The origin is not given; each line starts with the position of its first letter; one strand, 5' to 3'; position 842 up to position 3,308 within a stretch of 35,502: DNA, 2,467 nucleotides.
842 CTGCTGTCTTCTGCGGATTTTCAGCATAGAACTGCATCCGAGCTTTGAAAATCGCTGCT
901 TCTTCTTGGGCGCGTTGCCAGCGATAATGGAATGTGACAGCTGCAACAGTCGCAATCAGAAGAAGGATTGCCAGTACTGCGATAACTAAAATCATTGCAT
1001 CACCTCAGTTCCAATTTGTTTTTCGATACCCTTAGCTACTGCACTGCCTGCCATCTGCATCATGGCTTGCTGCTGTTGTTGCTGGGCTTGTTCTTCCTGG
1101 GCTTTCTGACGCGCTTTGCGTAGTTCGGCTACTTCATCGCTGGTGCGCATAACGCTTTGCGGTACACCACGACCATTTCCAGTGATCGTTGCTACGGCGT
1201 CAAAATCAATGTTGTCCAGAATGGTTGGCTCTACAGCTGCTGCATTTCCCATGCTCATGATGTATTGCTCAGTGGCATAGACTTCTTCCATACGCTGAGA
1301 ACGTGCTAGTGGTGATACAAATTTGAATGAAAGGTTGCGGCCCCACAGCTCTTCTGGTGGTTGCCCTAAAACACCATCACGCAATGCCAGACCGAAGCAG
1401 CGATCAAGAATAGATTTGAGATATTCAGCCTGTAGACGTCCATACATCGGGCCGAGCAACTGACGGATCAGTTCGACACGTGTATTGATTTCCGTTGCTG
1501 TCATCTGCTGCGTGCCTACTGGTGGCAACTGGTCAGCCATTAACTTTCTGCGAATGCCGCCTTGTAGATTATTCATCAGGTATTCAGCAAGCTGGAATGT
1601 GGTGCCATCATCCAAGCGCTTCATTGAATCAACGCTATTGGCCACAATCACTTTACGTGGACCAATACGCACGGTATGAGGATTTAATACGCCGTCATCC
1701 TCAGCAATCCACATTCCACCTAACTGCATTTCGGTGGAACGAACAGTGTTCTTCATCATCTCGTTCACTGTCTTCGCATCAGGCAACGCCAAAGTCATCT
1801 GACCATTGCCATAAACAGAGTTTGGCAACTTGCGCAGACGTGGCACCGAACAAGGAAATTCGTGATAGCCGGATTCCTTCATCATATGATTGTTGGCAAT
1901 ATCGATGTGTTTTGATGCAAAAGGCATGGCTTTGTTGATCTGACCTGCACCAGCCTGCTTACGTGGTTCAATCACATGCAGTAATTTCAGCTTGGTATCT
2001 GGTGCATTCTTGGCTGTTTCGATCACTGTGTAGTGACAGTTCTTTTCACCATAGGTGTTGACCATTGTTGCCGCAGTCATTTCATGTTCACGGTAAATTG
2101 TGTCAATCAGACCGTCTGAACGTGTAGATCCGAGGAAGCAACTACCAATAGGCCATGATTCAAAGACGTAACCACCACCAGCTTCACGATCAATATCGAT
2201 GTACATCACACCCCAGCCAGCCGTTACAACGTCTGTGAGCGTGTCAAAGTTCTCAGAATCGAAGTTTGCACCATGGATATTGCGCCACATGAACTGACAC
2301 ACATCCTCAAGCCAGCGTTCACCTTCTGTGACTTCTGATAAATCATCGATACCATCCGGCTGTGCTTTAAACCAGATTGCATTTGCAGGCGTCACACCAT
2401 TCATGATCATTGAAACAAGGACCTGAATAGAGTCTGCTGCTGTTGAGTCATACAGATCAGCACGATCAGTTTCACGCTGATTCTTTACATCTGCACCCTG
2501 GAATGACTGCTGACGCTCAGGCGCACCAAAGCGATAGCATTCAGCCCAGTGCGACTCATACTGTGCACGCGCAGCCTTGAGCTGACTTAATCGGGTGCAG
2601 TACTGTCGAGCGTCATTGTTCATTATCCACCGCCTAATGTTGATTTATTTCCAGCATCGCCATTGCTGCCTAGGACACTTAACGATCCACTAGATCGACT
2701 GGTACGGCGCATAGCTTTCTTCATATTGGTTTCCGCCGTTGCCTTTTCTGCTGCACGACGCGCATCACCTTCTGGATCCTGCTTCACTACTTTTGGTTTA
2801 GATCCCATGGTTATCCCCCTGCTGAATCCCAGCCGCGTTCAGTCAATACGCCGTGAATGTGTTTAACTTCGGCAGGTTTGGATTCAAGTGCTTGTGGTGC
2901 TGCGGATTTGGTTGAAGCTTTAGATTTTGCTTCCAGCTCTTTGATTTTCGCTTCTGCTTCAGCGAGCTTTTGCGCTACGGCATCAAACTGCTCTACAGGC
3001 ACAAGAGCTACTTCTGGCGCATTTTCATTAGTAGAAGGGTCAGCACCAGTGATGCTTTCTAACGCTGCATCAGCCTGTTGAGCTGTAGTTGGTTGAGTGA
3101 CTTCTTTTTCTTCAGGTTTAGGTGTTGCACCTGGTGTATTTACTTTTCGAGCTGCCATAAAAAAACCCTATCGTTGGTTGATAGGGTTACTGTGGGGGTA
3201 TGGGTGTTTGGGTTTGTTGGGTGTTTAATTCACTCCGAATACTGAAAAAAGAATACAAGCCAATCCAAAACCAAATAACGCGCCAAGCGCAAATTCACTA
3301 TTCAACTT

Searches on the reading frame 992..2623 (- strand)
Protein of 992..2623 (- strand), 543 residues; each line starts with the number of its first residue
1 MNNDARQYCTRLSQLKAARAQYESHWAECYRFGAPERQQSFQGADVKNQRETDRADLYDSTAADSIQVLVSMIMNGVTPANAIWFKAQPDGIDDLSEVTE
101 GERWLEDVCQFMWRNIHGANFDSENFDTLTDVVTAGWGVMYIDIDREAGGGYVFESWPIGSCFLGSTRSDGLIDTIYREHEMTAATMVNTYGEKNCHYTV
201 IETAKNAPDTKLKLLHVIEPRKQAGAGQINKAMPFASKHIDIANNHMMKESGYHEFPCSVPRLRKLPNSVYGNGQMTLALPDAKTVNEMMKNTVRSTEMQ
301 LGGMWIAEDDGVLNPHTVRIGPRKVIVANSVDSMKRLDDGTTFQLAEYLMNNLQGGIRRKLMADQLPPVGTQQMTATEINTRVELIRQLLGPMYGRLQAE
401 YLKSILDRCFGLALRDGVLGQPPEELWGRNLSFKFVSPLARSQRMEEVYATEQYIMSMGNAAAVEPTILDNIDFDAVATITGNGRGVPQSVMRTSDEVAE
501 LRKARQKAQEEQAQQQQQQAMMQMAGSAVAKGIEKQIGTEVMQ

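Call 10: search_protein_families(library=phrogs, proteins=[window:992-2623:-])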
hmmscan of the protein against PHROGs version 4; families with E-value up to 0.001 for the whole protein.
window:992-2623:- (543 aa): 4 families
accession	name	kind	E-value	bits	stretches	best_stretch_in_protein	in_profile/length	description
phrog_332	-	connector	3.2e-151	505.5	1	2-533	8-546/560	head-tail adaptor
phrog_21643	-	unknown function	3.2e-68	230.8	1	285-533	3-250/268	-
phrog_21528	-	unknown function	1.4e-49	169.6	1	5-224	3-219/224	-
phrog_449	-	connector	1.6e-26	93.9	1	3-527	3-510/520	head-tail adaptor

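Call 34: search_dna_similar(query=window:992-2623:-, collection=phages, mode=protein, max_rows=25)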
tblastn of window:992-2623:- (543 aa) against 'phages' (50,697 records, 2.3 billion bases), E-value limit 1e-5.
Records with a match: 234; places in all: 234; records where one place covers at least 80% of the query: 224.
Best place of each record, by identity: 60-80% 1; <60% 233.
By first word of the organism name: Vibrio 95; Pelagibacter 23; Pseudomonas 16; Escherichia 15; Caudoviricetes 12; Salmonella 12; Acinetobacter 6; Liberibacter 6; Burkholderia 5; Bordetella 5; and 19 more.
By host as written in the record: - 94; Candidatus Pelagibacter ubique HTCC1062 14; Vibrio cholerae 2095 9; Vibrio cholerae 7; Vibrio splendidus 5; Pseudomonas aeruginosa PA14 5; Candidatus Pelagibacter sp. HTCC1062 4; Escherichia coli O157:H7 4; and 66 more.
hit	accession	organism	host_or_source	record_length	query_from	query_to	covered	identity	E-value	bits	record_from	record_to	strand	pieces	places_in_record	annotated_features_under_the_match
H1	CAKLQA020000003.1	Acinetobacter phage MD-2021a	not known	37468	1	501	92%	66.3%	0e+0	758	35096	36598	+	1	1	tail protein | Uncharacterised protein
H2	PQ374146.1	Acinetobacter phage TPWB-05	Acinetobacter sp.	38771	7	543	99%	55.9%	0e+0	625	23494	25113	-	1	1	head-tail adaptor | hypothetical protein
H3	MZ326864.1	Alcaligenes phage Piluca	Alcaligenes faecalis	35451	1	543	100%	55.2%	0e+0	623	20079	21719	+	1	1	portal protein | ribosome_binding_site | hypothetical protein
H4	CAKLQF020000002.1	Acinetobacter phage MD-2021a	not known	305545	1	543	100%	55.0%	0e+0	616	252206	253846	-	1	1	tail protein | Uncharacterised protein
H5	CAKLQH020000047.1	Acinetobacter phage MD-2021a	not known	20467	1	543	100%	55.0%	0e+0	616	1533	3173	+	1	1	tail protein | Uncharacterised protein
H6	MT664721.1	Escherichia phage vB_EcoM_APEC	Escherichia coli APEC O78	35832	12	501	90%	47.8%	1e-150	483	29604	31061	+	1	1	head-to-tail connecting protein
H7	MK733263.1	Yersinia phage YeP5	Yersinia enterocolitica JL2002-6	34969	1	501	92%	43.5%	1e-137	446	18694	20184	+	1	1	hypothetical protein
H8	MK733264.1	Yersinia phage YeP6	Yersinia enterocolitica JL2004-21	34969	1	501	92%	43.5%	1e-137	446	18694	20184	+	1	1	hypothetical protein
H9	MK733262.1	Yersinia phage YeP4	Yersinia enterocolitica LN1996-YE105.5R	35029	1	501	92%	43.5%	1e-137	446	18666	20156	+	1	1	head to tail connecting protein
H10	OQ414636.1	Pelagibacter phage EXVC032P Baldr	Candidadtus Pelagibacter sp. HTCC1062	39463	11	498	90%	32.7%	2e-77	271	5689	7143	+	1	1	head-tail connector protein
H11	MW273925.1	Pelagibacter phage HTVC203P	Candidatus Pelagibacter sp. FZCC0015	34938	6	498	91%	31.5%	4e-68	244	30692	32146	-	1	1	head-tail connector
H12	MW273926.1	Pelagibacter phage HTVC204P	Candidatus Pelagibacter sp. FZCC0015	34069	6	498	91%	31.1%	4e-67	241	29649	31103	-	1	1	head-tail connector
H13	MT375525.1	Pelagibacter phage Greip EXVC021P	Candidatus Pelagibacter ubique HTCC1062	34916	5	498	91%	30.9%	1e-66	240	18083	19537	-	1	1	head-tail connector protein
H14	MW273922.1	Pelagibacter phage HTVC034P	Candidatus Pelagibacter sp. HTCC1062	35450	6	498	91%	30.9%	5e-68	244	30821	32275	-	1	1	head-tail connector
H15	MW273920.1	Pelagibacter phage HTVC024P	Candidatus Pelagibacter sp. HTCC1062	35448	5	498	91%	30.8%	1e-67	243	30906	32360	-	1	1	head-tail connector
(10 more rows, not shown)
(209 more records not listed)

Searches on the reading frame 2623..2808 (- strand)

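Call 13: search_protein_families(library=phrogs, proteins=[window:2623-2808:-])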
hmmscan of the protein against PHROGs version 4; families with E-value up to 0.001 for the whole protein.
window:2623-2808:- (61 aa): 2 families
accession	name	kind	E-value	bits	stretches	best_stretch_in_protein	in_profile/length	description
phrog_32521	-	unknown function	3.8e-07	31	1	1-48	1-49/62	-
phrog_9015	-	unknown function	6.1e-07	31.1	1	10-61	29-79/79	-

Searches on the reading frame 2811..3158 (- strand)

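Call 10: search_protein_families(library=phrogs, proteins=[window:2811-3158:-])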
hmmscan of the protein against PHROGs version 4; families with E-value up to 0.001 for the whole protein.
window:2811-3158:- (115 aa): 1 family
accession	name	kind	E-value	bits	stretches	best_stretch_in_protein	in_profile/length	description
phrog_11993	-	unknown function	1e-09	40.3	1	1-110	2-113/118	-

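Call 14: search_protein_families(library=pfam, proteins=[window:2811-3158:-], max_evalue=0.01)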
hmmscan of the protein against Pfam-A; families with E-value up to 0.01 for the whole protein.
window:2811-3158:- (115 aa): 1 family
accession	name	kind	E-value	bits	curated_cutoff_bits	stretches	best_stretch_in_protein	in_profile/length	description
PF04380.18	BMFP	-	0.0087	16.9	37.2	0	49-78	42-71/77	Membrane fusogenic activity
